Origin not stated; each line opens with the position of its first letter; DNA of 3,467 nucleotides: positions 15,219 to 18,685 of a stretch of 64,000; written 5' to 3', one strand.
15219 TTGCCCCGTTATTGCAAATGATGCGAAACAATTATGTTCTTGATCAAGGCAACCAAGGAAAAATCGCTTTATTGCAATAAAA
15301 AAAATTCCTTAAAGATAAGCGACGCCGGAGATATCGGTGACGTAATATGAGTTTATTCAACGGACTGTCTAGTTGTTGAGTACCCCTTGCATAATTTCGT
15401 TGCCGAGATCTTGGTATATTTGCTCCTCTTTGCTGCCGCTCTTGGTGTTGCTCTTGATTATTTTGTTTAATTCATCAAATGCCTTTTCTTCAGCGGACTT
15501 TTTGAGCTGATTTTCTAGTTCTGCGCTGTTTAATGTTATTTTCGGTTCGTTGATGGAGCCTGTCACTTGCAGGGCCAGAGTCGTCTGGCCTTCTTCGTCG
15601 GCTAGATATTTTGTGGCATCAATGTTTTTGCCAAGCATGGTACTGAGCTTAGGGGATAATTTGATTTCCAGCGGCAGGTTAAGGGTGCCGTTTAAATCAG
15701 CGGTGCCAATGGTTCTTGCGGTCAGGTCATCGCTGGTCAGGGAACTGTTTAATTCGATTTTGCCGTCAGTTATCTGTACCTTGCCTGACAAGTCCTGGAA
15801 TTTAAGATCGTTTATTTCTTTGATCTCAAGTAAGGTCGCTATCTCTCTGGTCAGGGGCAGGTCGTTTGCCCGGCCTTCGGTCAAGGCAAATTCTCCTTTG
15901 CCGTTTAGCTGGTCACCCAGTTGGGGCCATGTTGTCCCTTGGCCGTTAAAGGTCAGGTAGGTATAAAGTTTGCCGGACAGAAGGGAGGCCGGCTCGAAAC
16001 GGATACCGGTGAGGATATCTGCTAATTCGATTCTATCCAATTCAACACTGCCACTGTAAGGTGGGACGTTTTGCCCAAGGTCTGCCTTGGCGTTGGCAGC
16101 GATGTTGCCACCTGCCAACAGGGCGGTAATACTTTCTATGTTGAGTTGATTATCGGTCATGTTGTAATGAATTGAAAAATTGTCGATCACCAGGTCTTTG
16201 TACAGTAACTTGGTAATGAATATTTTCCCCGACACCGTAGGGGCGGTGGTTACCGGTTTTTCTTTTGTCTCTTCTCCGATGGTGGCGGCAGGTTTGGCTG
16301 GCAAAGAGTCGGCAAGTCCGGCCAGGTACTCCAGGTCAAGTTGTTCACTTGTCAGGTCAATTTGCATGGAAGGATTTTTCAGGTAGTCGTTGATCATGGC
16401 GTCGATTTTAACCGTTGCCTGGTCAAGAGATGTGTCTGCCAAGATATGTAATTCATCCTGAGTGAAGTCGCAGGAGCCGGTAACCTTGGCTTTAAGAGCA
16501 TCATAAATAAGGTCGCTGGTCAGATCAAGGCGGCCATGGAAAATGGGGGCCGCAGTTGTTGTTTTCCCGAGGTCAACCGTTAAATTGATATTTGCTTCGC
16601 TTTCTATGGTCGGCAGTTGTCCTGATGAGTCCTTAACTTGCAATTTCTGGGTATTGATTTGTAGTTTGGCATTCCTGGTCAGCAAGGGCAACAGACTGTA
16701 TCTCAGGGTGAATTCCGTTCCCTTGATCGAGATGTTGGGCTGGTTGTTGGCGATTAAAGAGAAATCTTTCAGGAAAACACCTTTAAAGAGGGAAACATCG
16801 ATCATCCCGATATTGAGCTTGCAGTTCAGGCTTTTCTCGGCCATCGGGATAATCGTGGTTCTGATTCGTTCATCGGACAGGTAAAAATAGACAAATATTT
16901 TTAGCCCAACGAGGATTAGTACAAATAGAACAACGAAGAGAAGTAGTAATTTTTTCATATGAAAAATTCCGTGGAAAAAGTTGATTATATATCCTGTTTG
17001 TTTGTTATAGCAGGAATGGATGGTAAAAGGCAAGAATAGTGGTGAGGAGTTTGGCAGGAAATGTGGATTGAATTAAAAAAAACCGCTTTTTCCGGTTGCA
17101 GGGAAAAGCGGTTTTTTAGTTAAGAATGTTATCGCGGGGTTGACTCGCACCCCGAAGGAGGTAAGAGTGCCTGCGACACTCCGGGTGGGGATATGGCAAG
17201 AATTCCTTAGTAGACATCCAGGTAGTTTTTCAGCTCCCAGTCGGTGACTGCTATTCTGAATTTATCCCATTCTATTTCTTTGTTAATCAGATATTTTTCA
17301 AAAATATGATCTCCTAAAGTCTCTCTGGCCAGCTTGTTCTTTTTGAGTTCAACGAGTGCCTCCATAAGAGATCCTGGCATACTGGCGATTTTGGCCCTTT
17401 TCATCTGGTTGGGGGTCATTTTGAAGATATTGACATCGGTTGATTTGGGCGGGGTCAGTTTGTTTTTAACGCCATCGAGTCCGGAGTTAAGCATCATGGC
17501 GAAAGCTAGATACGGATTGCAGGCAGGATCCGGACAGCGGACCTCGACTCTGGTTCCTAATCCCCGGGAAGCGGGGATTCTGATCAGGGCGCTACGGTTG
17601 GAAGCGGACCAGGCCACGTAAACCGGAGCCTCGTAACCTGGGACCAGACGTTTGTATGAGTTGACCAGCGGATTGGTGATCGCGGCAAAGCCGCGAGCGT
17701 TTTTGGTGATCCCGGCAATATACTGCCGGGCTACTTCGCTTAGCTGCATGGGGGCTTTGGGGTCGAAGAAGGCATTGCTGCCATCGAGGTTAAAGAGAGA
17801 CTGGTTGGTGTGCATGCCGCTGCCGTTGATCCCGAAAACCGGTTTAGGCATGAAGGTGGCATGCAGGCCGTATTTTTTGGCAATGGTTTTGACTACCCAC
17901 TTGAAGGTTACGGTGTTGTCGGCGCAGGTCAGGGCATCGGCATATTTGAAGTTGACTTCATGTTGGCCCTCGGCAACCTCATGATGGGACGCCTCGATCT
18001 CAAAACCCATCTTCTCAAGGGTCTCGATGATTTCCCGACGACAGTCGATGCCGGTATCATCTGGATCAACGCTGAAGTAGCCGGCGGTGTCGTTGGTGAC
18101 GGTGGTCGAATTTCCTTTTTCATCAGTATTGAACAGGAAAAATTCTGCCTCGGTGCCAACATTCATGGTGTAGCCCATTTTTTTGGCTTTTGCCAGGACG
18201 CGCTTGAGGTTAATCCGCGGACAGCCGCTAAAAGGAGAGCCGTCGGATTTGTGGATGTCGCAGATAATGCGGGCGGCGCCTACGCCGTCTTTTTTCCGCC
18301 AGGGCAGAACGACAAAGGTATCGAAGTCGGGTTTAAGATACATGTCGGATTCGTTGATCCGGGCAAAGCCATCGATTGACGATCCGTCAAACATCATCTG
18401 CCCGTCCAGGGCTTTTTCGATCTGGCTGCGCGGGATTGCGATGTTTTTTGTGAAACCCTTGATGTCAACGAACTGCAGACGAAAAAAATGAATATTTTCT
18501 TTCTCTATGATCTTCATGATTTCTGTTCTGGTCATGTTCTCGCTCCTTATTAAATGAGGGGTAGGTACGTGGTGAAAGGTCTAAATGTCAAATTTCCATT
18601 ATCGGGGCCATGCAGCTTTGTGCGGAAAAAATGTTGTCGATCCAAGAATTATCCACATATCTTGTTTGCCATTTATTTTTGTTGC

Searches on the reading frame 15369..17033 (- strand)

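Call 99: search_protein_families(library=pfam, proteins=[window:15369-17033:-], max_evalue=0.000001)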
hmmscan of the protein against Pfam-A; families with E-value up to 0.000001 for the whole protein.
window:15369-17033:- (554 aa): 1 family
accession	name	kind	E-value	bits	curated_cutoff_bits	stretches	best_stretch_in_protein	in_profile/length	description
PF05170.20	AsmA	-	2.6e-13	50.1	29.8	1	97-429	292-605/607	AsmA family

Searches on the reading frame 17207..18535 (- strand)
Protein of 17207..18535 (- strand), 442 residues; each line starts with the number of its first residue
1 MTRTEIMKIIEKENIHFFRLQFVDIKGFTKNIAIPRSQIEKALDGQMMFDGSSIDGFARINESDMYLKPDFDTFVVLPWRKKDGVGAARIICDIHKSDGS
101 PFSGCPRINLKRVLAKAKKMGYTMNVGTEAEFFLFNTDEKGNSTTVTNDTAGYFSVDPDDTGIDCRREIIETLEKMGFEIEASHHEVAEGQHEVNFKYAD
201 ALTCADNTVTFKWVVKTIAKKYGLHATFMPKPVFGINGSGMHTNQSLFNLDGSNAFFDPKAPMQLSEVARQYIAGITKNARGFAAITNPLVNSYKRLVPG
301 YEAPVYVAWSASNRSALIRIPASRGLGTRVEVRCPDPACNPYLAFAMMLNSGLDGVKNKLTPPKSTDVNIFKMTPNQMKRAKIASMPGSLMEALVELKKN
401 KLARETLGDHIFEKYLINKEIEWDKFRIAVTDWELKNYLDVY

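Call 100: search_protein_families(library=pfam, proteins=[window:17207-18535:-], max_evalue=0.000001)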
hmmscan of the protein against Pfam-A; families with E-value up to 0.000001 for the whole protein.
window:17207-18535:- (442 aa): 2 families
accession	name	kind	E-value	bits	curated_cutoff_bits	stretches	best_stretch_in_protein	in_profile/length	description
PF00120.29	Gln-synt_C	-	3.1e-137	457.7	24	1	104-438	2-344/344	Glutamine synthetase, catalytic domain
PF03951.24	Gln-synt_N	-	2.4e-31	107.6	33.4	1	14-96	1-81/82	Glutamine synthetase, beta-Grasp domain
